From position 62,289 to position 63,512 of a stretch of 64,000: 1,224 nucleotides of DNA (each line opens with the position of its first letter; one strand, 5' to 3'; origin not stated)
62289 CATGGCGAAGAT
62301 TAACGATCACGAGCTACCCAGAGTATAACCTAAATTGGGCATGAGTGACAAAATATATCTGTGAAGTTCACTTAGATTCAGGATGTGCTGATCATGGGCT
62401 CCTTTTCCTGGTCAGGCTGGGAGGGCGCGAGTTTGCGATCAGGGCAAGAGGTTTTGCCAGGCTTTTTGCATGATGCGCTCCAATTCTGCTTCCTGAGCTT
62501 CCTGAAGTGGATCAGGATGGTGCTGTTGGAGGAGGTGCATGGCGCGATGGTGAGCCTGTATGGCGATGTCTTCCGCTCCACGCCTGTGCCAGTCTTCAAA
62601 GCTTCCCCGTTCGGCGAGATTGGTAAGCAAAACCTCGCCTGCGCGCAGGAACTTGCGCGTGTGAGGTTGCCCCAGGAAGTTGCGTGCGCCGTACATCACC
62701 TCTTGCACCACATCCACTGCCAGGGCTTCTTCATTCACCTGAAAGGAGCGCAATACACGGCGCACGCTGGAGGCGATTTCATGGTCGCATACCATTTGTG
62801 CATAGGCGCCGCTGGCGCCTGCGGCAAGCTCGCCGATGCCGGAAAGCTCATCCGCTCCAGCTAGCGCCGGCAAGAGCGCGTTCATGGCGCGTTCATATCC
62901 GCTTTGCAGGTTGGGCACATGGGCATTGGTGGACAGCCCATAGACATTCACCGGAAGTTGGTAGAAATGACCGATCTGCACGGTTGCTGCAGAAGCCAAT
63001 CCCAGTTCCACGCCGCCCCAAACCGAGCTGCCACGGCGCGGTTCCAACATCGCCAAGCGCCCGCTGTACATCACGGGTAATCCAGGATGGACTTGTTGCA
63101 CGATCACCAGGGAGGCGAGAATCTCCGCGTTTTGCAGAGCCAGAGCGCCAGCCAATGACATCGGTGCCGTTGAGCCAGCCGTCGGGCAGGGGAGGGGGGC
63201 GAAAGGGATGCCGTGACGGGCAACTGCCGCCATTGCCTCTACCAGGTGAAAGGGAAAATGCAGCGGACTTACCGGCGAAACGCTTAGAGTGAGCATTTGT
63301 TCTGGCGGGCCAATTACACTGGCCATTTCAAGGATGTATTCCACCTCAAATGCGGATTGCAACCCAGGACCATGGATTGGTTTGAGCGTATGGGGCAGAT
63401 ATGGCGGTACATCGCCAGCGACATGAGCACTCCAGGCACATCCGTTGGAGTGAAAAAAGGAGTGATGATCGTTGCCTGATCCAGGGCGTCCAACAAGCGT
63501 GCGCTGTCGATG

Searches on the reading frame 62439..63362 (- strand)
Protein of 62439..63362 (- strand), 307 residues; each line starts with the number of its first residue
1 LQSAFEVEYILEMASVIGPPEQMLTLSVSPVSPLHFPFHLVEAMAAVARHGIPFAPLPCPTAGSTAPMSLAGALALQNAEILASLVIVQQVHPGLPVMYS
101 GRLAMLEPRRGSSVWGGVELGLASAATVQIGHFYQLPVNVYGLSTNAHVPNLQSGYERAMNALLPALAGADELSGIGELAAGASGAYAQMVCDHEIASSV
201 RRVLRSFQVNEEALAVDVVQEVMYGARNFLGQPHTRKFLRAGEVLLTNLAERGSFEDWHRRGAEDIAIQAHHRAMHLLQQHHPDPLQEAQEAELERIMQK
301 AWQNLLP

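Call 19: search_protein_families(library=pfam, proteins=[window:62439-63362:-], max_evalue=0.001)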
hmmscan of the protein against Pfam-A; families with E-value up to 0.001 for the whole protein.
window:62439-63362:- (307 aa): 1 family
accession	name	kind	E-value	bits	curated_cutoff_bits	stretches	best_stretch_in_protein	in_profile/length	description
PF06253.16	MTTB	-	2.2e-45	155.1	25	1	21-300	216-494/500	Trimethylamine methyltransferase (MTTB)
